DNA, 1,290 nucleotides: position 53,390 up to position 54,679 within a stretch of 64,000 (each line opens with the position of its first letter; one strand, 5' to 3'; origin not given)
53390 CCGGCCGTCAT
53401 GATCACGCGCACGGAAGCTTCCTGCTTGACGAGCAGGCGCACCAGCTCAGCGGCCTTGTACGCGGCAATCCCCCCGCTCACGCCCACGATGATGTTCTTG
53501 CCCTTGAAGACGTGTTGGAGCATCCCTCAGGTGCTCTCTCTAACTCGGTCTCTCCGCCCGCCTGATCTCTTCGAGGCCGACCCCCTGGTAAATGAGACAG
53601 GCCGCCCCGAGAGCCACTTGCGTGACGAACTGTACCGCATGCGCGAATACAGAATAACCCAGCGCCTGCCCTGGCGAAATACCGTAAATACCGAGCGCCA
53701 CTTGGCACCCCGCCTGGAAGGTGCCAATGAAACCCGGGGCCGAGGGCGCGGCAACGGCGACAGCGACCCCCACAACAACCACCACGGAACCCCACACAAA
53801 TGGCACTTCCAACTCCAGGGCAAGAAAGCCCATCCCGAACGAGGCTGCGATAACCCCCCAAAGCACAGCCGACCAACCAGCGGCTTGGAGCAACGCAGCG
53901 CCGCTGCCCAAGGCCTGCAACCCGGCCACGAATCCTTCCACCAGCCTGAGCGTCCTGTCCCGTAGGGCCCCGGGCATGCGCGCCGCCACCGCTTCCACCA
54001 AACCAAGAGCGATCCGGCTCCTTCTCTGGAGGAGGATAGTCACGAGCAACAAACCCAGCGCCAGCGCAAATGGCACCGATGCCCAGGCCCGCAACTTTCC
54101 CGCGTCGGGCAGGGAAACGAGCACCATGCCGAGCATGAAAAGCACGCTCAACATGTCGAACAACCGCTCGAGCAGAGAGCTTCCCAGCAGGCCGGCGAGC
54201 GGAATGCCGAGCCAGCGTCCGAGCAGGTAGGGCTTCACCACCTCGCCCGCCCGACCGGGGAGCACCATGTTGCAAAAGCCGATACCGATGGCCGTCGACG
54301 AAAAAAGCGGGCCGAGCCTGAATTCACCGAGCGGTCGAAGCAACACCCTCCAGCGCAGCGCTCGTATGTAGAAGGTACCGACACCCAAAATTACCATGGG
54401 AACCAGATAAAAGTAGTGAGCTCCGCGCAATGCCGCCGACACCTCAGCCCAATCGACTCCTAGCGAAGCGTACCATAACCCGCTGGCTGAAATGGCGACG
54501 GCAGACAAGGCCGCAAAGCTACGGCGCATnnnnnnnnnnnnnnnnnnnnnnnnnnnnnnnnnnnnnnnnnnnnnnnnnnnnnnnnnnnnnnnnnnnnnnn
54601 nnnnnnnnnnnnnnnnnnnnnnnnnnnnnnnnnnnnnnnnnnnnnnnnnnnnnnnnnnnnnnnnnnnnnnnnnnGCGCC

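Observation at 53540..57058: Inositol-lipid gene cluster (ferredoxin, ino1, CDP-alcohol phosphatidyltransferase, flippase-like) adjoining coaBC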

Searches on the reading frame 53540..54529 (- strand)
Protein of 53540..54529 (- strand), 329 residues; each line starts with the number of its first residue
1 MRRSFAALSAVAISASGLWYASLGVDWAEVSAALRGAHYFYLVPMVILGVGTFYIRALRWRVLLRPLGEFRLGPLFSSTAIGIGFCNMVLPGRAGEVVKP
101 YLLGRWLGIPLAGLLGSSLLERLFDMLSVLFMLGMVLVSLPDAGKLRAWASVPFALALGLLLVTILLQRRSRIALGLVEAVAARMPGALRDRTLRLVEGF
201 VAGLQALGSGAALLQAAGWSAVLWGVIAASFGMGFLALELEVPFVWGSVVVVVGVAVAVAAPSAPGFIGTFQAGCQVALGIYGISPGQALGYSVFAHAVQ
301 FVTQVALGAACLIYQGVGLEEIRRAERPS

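Call 3: search_protein_families(library=pfam, proteins=[window:53540-54529:-], max_evalue=0.01)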
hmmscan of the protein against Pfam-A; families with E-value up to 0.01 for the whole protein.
window:53540-54529:- (329 aa): 1 family
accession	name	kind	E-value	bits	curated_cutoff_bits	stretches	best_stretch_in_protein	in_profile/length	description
PF03706.18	LPG_synthase_TM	-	3.7e-42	145.3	33.4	1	10-308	4-302/302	Lysylphosphatidylglycerol synthase TM region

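Call 4: search_protein_families(library=ncbifam, proteins=[window:53540-54529:-], max_evalue=0.01)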
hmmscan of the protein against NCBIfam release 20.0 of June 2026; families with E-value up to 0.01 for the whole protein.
window:53540-54529:- (329 aa): 1 family
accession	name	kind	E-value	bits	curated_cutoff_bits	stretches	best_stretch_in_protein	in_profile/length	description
TIGR00374.1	TIGR00374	subfamily_domain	1.2e-16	61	43.2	1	8-316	3-314/323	flippase-like domain-containing protein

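Call 25: list_cluster_members(proteins=[P0001, P0002, window:53540-54529:-, window:55434-56552:-])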
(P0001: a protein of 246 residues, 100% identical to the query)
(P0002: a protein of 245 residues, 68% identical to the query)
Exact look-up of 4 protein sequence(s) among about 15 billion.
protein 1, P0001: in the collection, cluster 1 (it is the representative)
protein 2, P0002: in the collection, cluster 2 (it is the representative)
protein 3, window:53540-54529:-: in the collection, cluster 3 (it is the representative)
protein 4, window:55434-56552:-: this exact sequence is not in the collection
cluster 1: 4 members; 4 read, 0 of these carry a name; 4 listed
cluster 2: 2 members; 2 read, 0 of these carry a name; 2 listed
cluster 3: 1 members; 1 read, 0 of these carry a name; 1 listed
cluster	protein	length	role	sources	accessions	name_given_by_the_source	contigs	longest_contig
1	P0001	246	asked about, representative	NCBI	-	-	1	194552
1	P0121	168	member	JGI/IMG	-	-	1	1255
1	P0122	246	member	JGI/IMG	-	-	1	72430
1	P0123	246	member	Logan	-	-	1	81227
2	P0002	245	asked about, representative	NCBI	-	-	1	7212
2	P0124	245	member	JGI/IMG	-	-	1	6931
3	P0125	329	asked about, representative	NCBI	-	-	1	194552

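Call 40: find_homologous_proteins(query=window:53540-54529:-)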
Query window:53540-54529:- (329 aa): 196 proteins with E <= 0.001 among 8000 candidates; the best 120 are listed.
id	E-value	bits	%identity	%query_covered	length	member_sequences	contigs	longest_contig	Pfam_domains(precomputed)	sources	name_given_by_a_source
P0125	5.7e-200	682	100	100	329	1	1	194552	PF03706.19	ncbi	-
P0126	7.5e-188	642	92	100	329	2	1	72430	PF03706.19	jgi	-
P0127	1.3e-137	477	69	99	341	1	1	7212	PF03706.19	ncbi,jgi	-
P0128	2.2e-76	275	45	100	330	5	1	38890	PF03706.19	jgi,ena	jgi:uncharacterized protein (TIRG00374 family)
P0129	8.3e-75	270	45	100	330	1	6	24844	PF03706.19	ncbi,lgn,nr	ncbi:MAG: flippase-like domain-containing protein [Dehalococcoidia bacterium]|nr:flippase-like domai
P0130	5.2e-74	268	45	100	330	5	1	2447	PF03706.19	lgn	-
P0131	1.3e-73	266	47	99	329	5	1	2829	PF03706.19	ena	-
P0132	2.0e-73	266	45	100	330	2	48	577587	PF03706.19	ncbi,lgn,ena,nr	ncbi:MAG: lysylphosphatidylglycerol synthase transmembrane domain-containing protein [Myxococcales b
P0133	2.3e-73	265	44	100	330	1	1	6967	PF03706.19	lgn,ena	-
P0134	2.6e-73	265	45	99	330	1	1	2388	PF03706.19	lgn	-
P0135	1.8e-72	263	44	99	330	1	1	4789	PF03706.19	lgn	-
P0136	3.6e-72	262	44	99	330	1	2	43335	PF03706.19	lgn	-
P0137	6.5e-72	261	44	99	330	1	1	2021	PF03706.19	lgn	-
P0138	1.1e-71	260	44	99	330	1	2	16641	PF03706.19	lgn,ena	-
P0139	2.6e-71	259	43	100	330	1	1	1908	PF03706.19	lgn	-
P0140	2.7e-71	259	44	99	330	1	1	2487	PF03706.19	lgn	-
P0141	4.8e-71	258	42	99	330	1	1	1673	PF03706.19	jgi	jgi:hypothetical protein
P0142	7.0e-71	257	44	100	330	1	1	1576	PF03706.19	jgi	jgi:uncharacterized protein (TIRG00374 family)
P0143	7.4e-71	257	44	99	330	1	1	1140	PF03706.19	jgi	-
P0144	9.3e-71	257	45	100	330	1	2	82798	PF03706.19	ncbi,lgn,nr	ncbi:MAG: flippase-like domain-containing protein [Deltaproteobacteria bacterium]|nr:flippase-like d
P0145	1.4e-70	256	45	100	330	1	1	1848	PF03706.19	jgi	jgi:uncharacterized protein (TIRG00374 family)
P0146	3.6e-70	255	45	97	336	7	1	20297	PF03706.19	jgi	jgi:uncharacterized protein (TIRG00374 family)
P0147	3.9e-70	255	44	100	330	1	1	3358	PF03706.19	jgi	-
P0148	4.0e-70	255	43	100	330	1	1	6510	PF03706.19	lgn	-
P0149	7.6e-70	254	43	100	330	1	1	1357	PF03706.19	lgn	-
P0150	1.0e-69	254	44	99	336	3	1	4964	PF03706.19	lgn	-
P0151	3.3e-69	252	43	99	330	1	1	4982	PF03706.19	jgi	jgi:uncharacterized protein (TIRG00374 family)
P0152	4.1e-69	252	44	100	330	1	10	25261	PF03706.19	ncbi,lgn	-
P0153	5.6e-69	251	44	99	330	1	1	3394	PF03706.19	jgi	jgi:uncharacterized protein (TIRG00374 family)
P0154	6.5e-69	251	42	92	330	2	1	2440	PF03706.19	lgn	-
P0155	7.1e-69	251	43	100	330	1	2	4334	PF03706.19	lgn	-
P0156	7.9e-69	251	43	100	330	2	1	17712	PF03706.19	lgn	-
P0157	8.1e-69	251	44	92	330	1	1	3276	PF03706.19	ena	-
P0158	1.2e-68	250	43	100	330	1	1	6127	PF03706.19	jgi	jgi:glycosyltransferase 2 family protein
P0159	1.3e-68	250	45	99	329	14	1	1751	PF03706.19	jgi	-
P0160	1.6e-68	250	43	100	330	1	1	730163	PF03706.19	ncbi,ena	-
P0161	1.6e-68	250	47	91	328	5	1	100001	PF03706.19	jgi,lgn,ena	jgi:hypothetical protein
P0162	2.5e-68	249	42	100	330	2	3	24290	PF03706.19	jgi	jgi:hypothetical protein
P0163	3.5e-68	248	42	100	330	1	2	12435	PF03706.19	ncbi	-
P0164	3.8e-68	248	46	97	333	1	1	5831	PF03706.19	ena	-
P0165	4.1e-68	248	42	99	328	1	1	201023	PF03706.19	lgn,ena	-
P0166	4.3e-68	248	44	91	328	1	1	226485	PF03706.19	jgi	-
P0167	4.7e-68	248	46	96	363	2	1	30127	PF03706.19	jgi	-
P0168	5.5e-68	248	42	100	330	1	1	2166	PF03706.19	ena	-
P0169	6.5e-68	248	44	96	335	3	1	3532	PF03706.19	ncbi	-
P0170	9.1e-68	247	42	100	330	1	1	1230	PF03706.19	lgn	-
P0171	9.2e-68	247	41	100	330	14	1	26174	PF03706.19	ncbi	ncbi:MAG: lysylphosphatidylglycerol synthase transmembrane domain-containing protein [Candidatus Bin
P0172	9.8e-68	247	44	92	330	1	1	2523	PF03706.19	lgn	-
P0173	1.3e-67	247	43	100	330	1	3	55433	PF03706.19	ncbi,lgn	-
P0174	1.8e-67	246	43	100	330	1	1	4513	PF03706.19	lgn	-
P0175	2.1e-67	246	44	92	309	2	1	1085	PF03706.19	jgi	jgi:uncharacterized protein (TIRG00374 family)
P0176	5.8e-67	244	43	96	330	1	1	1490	PF03706.19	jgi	jgi:uncharacterized protein (TIRG00374 family)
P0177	8.4e-67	244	44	99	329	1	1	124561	PF03706.19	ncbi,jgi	ncbi:MAG TPA: lysylphosphatidylglycerol synthase transmembrane domain-containing protein [Candidatus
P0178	1.0e-66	244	43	99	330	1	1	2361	PF03706.19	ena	-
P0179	1.2e-66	243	44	96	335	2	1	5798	PF03706.19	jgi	jgi:glycosyltransferase 2 family protein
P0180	1.3e-66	243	42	100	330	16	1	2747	PF03706.19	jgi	jgi:uncharacterized protein (TIRG00374 family)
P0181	1.4e-66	243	42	100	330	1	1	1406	PF03706.19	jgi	jgi:uncharacterized protein (TIRG00374 family)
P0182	1.4e-66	243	45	91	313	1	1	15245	PF03706.19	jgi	jgi:glycosyltransferase 2 family protein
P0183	1.5e-66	243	42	100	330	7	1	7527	PF03706.19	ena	-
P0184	1.8e-66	243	45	96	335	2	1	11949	PF03706.19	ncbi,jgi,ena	-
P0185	2.6e-66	242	43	100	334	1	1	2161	PF03706.19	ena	-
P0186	2.9e-66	242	42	100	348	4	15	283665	PF03706.19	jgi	jgi:uncharacterized protein (TIRG00374 family)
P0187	2.9e-66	242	45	99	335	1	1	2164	PF03706.19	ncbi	-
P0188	3.3e-66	242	41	100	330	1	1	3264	PF03706.19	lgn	-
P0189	5.7e-66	241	41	100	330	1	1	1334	PF03706.19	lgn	-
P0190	6.4e-66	241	44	98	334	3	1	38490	PF03706.19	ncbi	-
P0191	6.7e-66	241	43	99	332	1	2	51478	PF03706.19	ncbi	-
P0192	7.4e-66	241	42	100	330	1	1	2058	PF03706.19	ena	-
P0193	8.2e-66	241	45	91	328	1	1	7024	PF03706.19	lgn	-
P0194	1.4e-65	240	43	96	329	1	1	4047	PF03706.19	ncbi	-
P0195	2.1e-65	239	44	98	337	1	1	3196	PF03706.19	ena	-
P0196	2.4e-65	239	43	96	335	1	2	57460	PF03706.19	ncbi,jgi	jgi:uncharacterized protein (TIRG00374 family)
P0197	3.4e-65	239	43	97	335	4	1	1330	PF03706.19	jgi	jgi:uncharacterized protein (TIRG00374 family)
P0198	5.1e-65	238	45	96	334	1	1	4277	PF03706.19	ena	-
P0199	6.4e-65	238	46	96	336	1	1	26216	PF03706.19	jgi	jgi:uncharacterized protein (TIRG00374 family)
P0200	7.2e-65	238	44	97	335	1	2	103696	PF03706.19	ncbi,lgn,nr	ncbi:MAG: flippase-like domain-containing protein [Deltaproteobacteria bacterium]|nr:flippase-like d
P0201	8.9e-65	237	43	92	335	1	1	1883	PF03706.19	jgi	jgi:uncharacterized protein (TIRG00374 family)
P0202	1.3e-64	237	43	99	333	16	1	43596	PF03706.19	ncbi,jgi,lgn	jgi:uncharacterized protein (TIRG00374 family)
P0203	1.4e-64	237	45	97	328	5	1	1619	PF03706.19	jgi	jgi:uncharacterized protein (TIRG00374 family)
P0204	1.6e-64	236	44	96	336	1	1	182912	PF03706.19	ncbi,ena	-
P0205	2.0e-64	236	44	100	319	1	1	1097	PF03706.19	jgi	-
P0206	8.7e-64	234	41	98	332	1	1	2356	PF03706.19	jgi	-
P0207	9.3e-64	234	43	99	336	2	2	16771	PF03706.19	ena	-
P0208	9.6e-64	234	44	91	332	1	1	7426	PF03706.19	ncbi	-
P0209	1.8e-63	233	46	88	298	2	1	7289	PF03706.19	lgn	-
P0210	2.1e-63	233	44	92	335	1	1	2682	PF03706.19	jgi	jgi:glycosyltransferase 2 family protein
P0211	2.3e-63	233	43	95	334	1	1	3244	PF03706.19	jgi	jgi:uncharacterized protein (TIRG00374 family)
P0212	2.4e-63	233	45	96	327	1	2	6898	PF03706.19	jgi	jgi:uncharacterized protein (TIRG00374 family)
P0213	1.6e-62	230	41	99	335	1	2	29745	PF03706.19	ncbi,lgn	-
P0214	1.8e-62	230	40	100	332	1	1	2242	PF03706.19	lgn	-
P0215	3.9e-61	225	42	96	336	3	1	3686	PF03706.19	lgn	-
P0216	1.6e-60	223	40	98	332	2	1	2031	PF03706.19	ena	-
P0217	5.7e-59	218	41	95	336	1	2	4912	PF03706.19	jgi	jgi:glycosyltransferase 2 family protein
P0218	8.7e-58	214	41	100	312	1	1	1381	PF03706.19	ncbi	-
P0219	1.1e-55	207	41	97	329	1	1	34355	PF03706.19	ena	-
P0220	6.1e-54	202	44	78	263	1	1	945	PF03706.19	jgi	jgi:hypothetical protein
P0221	5.9e-53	198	43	91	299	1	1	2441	PF03706.19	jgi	jgi:uncharacterized protein (TIRG00374 family)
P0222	6.8e-51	192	40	94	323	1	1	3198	PF03706.19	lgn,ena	-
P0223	4.3e-50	189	44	73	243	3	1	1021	PF03706.19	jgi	jgi:uncharacterized protein (TIRG00374 family)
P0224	4.3e-50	189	41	93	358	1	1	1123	PF03706.19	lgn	-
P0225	2.3e-47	180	38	95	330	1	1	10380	PF03706.19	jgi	jgi:hypothetical protein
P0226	6.7e-47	179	38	99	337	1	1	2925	PF03706.19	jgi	jgi:uncharacterized membrane protein YbhN (UPF0104 family)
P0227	1.7e-45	174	38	98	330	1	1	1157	PF03706.19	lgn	-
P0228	1.4e-44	171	40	84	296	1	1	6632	PF03706.19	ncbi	-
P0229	3.7e-42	163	37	92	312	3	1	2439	PF03706.19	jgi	-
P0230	2.1e-39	154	34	99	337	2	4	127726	PF03706.19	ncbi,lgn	-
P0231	1.0e-38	152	45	65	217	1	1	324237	PF03706.19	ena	-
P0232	6.9e-38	149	35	99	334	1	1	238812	PF03706.19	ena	-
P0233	1.0e-37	148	37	97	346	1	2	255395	PF03706.19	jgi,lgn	jgi:uncharacterized protein (TIRG00374 family)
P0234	2.4e-37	147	36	97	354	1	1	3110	PF03706.19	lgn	-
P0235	4.8e-37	146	37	98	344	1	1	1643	PF03706.19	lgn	-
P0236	3.3e-36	143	35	97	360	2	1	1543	PF03706.19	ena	-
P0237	6.0e-35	139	34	95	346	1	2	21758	PF03706.19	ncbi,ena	-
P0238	6.3e-35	139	35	98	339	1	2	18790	PF03706.19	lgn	-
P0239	1.2e-34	138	44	60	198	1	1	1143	PF03706.19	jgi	jgi:uncharacterized membrane protein YbhN (UPF0104 family)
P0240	1.5e-34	138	32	92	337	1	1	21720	PF03706.19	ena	-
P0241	2.1e-34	137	33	95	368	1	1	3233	PF03706.19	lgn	-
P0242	1.1e-32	132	33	96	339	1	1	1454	PF03706.19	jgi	jgi:uncharacterized protein (TIRG00374 family)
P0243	9.5e-32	129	31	98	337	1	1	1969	PF03706.19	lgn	-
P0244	1.4e-31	128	34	84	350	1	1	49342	PF03706.19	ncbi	-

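Call 41: search_solved_structures(query=window:53540-54529:-, max_evalue=1, show_alignments=2)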
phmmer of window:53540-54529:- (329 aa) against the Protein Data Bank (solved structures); distinct sequences matched with E-value up to 1: 0.

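Call 43: list_cluster_members(proteins=[P0171, P0177, P0132, P0129, P0144, P0126])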
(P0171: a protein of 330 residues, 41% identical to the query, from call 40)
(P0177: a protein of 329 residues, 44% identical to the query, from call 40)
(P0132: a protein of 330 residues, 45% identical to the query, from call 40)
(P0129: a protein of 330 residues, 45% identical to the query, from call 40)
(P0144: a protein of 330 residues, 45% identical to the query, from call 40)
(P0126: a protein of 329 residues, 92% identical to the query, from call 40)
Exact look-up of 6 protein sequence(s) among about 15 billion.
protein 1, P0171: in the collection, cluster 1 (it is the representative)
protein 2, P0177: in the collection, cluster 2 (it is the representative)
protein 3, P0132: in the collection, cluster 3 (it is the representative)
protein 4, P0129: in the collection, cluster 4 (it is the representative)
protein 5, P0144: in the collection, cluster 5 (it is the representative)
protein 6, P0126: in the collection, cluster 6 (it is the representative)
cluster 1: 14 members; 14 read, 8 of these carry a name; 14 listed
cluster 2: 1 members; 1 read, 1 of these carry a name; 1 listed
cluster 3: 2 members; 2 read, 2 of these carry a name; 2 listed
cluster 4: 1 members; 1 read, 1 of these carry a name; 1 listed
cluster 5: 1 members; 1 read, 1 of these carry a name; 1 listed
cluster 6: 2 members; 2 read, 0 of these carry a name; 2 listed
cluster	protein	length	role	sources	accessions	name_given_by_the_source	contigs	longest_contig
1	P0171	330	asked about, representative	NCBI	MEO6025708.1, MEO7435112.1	MAG: lysylphosphatidylglycerol synthase transmembrane domain-containing protein ...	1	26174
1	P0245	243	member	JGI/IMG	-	uncharacterized protein (TIRG00374 family)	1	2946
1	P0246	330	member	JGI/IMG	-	uncharacterized protein (TIRG00374 family)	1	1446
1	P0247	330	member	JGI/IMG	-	uncharacterized protein (TIRG00374 family)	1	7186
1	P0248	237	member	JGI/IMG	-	uncharacterized protein (TIRG00374 family)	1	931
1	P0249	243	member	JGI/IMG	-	uncharacterized protein (TIRG00374 family)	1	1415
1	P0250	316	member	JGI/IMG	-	uncharacterized protein (TIRG00374 family)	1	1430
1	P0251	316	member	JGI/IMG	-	uncharacterized protein (TIRG00374 family)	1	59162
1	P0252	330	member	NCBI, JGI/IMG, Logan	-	-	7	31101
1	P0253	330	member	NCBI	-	-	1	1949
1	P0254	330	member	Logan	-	-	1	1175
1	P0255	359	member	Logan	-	-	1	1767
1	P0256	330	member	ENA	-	-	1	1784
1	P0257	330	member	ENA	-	-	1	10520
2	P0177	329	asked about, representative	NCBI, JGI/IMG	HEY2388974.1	MAG TPA: lysylphosphatidylglycerol synthase transmembrane domain-containing protein ... | hypothetical protein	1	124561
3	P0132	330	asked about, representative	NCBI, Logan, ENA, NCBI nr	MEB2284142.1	MAG: lysylphosphatidylglycerol synthase transmembrane domain-containing protein ... | lysylphosphatidylglycerol synthase transmembrane domain-containing protein [Myxococcales ...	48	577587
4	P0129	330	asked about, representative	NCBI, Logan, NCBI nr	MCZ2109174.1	MAG: flippase-like domain-containing protein [Dehalococcoidia bacterium] | flippase-like domain-containing protein [Dehalococcoidia bacterium]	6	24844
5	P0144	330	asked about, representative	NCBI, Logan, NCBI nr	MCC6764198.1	MAG: flippase-like domain-containing protein [Deltaproteobacteria bacterium] | flippase-like domain-containing protein [Deltaproteobacteria bacterium]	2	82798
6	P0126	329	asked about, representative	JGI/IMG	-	-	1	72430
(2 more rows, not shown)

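Call 45: find_encoding_contigs(protein=P0230, flank=7000, max_places=2)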
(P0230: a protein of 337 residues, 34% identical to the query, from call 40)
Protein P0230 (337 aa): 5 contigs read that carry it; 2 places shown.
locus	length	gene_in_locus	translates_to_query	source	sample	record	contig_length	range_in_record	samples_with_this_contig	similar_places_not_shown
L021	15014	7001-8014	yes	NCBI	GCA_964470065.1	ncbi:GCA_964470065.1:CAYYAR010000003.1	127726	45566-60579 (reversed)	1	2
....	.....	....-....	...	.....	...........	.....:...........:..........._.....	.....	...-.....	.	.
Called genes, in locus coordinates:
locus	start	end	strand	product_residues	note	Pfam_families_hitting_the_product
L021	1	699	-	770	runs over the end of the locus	PF13567:DUF4131, PF03772:Competence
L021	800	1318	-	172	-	PF00578:AhpC-TSA, PF08534:Redoxin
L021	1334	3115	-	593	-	PF14691:Fer4_20, PF01946:Thi4 (weak), PF07992:Pyr_redox_2, PF01266:DAO, PF13450:NAD_binding_8, PF00070:Pyr_redox (weak), PF00037:Fer4 (weak), PF12797:Fer4_2 (weak), +4 more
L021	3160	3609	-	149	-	PF03692:CxxCxxCC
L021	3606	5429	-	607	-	-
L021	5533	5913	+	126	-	PF01475:FUR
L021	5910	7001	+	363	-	PF26233:NicX, PF02073:Peptidase_M29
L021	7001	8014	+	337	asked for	PF03706:LPG_synthase_TM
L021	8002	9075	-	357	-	PF13439:Glyco_transf_4, PF13579:Glyco_trans_4_4, PF00534:Glycos_transf_1, PF13692:Glyco_trans_1_4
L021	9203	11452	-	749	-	PF00676:E1_dh, PF02779:Transket_pyr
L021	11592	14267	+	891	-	PF00330:Aconitase, PF00694:Aconitase_C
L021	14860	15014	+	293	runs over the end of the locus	-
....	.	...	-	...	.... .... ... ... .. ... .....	?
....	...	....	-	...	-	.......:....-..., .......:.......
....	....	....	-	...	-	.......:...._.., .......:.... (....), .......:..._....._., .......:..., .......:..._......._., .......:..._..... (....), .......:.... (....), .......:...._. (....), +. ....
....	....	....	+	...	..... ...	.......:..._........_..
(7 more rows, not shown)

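Call 50: search_solved_structures(query=A2, max_evalue=10, show_alignments=2)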
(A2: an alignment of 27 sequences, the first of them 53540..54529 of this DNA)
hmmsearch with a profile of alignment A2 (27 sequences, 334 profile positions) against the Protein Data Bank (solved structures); distinct sequences matched with E-value up to 10: 0.

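Call 57: predict_structure(alignment_id=A2)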
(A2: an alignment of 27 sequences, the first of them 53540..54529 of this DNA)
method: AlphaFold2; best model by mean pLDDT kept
length: 329 residues; sequences in the alignment: 27
mean_pLDDT: 90.8   pTM: 0.88
mean pLDDT of the five models: 90.8, 89.5, 89.2, 87.2, 86.8
residues with pLDDT >= 90: 216; 70-90: 105; 50-70: 7; < 50: 1
segments of 3 or more residues with pLDDT < 50: none
pLDDT, mean of each block of 10 residues (from residue 1): 78 90 94 97 98 98 94 98 93 90 95 93 92 88 76 84 82 85 91 90 83 94 98 98 96 91 75 95 96 97 97 93 76
secondary structure, 60 per line:
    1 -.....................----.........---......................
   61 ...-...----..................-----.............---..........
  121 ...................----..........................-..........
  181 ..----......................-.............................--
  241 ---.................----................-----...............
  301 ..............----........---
elements in order: H2-22 H27-35 H39-63 H72-89 H95-107 H111-139 H144-169 H171-182 H187-208 H210-238 H244-260 H265-280 H286-314 H319-326

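Call 60: fold_search(model_id=the predicted structure, library=pdb)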
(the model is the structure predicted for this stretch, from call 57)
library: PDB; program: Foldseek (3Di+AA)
matches with E <= 10: 439; with E <= 0.001: 0
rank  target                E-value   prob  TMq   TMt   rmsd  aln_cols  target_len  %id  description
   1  9j8s_A                1.1e-03  1.00  0.56  0.26   9.4       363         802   18  MprF from Pseudomonas aeruginosa in nanodisc, C2 symmetry (released 2025-09-03)
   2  9j8q_A                1.4e-03  1.00  0.54  0.25   8.8       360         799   17  MprF from Pseudomonas aeruginosa in GDN micelle, C2 symmetry (released 2025-09-03)
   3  7duw_A                2.8e-03  1.00  0.61  0.27   7.5       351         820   13  Cryo-EM structure of the multiple peptide resistance factor (MprF) loaded with two lysyl-phosphatidylglycerol molecule (released 2021-04-21)
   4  7f47                  4.1e-03  1.00  0.60  0.26   7.9       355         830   13  Cryo-EM structure of Rhizobium etli MprF (released 2022-06-22)
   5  6lvf_A                4.9e-03  1.00  0.39  0.18  18.2       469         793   13  Cryo-EM structure of the multiple peptide resistance factor (MprF) loaded with one lysyl-phosphatidylglycerol molecule (released 2021-02-03)
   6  9goe_A                5.7e-03  1.00  0.60  0.27   6.3       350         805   16  Cryo-EM structure of the multiple peptide resistance factor (MprF) from Pseudomonas aeruginosa bound to a synthetic na (released 2025-03-12)
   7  3nmo                  2.1e-01  0.12  0.16  0.13  24.8       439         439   12  Crystal structure of an engineered monomeric CLC-ec1 Cl-/H+ transporter (released 2010-07-21)
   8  7p1k_A                2.3e-01  0.20  0.21  0.17  22.9       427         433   11  Cryo EM structure of bison NHA2 in nano disc structure (released 2022-01-26)
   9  7x2u_B                3.8e-01  0.20  0.22  0.16  19.5       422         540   13  Structure of a human NHE3-CHP1 complex in the autoinhibited state (released 2022-04-20)
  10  2htl_B                3.8e-01  0.12  0.18  0.15  24.1       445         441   11  Structure of the Escherichia coli ClC chloride channel Y445F mutant and Fab complex (released 2006-09-19)
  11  9fw3_B                3.8e-01  0.08  0.13  0.09  26.6       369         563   15  Cryo-EM structure of IrtAB 2xEQ mutant in outward-occluded state in nanodisc in complex with mycobactin (released 2024-12-18)
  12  7cvs_B                4.3e-01  0.09  0.16  0.13  24.4       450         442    9  Crystal structure of the C85A/L194A mutant CLC-ec1 with Fab fragment (released 2021-09-01)
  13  5xat_B                4.5e-01  0.18  0.21  0.18  20.6       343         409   14  Structural insights into the elevator-like mechanism of the sodium/citrate symporter CitS (released 2017-06-14)
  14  7x2u_A                4.7e-01  0.11  0.16  0.12  21.4       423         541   13  Structure of a human NHE3-CHP1 complex in the autoinhibited state (released 2022-04-20)
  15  8t1p_C                4.9e-01  0.08  0.13  0.08  27.0       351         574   10  Heterodimeric ABC transporter BmrCD in the occluded conformation bound to ADPVi: BmrCD_OC-ADPVi (released 2023-11-15)
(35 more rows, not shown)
